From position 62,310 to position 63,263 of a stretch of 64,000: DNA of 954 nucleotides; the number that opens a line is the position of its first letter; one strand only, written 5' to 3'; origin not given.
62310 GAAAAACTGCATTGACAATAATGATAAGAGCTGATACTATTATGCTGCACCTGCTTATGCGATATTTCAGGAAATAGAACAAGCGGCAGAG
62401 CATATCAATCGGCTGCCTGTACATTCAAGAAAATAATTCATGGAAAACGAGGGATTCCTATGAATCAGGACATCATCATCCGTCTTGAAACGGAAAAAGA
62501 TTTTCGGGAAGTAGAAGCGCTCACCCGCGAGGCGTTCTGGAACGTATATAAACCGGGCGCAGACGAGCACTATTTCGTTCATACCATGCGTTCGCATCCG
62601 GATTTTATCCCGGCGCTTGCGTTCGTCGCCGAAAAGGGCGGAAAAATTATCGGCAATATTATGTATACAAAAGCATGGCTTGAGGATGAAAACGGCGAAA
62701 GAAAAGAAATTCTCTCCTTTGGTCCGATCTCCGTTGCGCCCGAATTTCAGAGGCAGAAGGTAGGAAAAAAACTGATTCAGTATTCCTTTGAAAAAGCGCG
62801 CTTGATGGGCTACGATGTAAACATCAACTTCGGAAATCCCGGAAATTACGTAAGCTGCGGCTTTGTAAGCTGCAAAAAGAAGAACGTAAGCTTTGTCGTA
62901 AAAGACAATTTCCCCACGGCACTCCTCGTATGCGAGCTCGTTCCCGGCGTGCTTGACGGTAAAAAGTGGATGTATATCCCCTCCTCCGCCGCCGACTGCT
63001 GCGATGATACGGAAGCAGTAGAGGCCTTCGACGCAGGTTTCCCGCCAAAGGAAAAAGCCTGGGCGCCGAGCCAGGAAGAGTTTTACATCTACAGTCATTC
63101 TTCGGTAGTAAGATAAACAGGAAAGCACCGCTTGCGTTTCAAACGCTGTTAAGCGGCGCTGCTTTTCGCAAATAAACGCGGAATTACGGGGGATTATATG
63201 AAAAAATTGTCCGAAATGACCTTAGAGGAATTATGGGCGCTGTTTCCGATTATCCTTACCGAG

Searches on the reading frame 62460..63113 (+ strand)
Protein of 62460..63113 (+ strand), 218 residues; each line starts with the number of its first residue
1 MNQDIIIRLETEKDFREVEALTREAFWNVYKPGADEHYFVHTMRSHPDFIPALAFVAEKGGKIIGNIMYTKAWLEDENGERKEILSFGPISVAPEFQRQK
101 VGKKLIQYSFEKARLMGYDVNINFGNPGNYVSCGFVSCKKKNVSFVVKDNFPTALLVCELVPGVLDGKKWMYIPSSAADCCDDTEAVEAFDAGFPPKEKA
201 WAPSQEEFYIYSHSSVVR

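Call 79: search_protein_families(library=pfam, proteins=[window:62460-63113:+], max_evalue=0.0001)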
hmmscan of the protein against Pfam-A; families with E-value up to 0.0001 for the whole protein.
window:62460-63113:+ (218 aa): 3 families
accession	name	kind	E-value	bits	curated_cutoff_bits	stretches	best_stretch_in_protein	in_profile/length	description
PF00583.31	Acetyltransf_1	-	7.1e-09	36.4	20.7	1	35-122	13-98/116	Acetyltransferase (GNAT) family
PF13508.13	Acetyltransf_7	-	7.3e-09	36.3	27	1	54-136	5-83/84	Acetyltransferase (GNAT) domain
PF13527.13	Acetyltransf_9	-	1.7e-06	28.5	25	1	7-134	2-123/127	Acetyltransferase (GNAT) domain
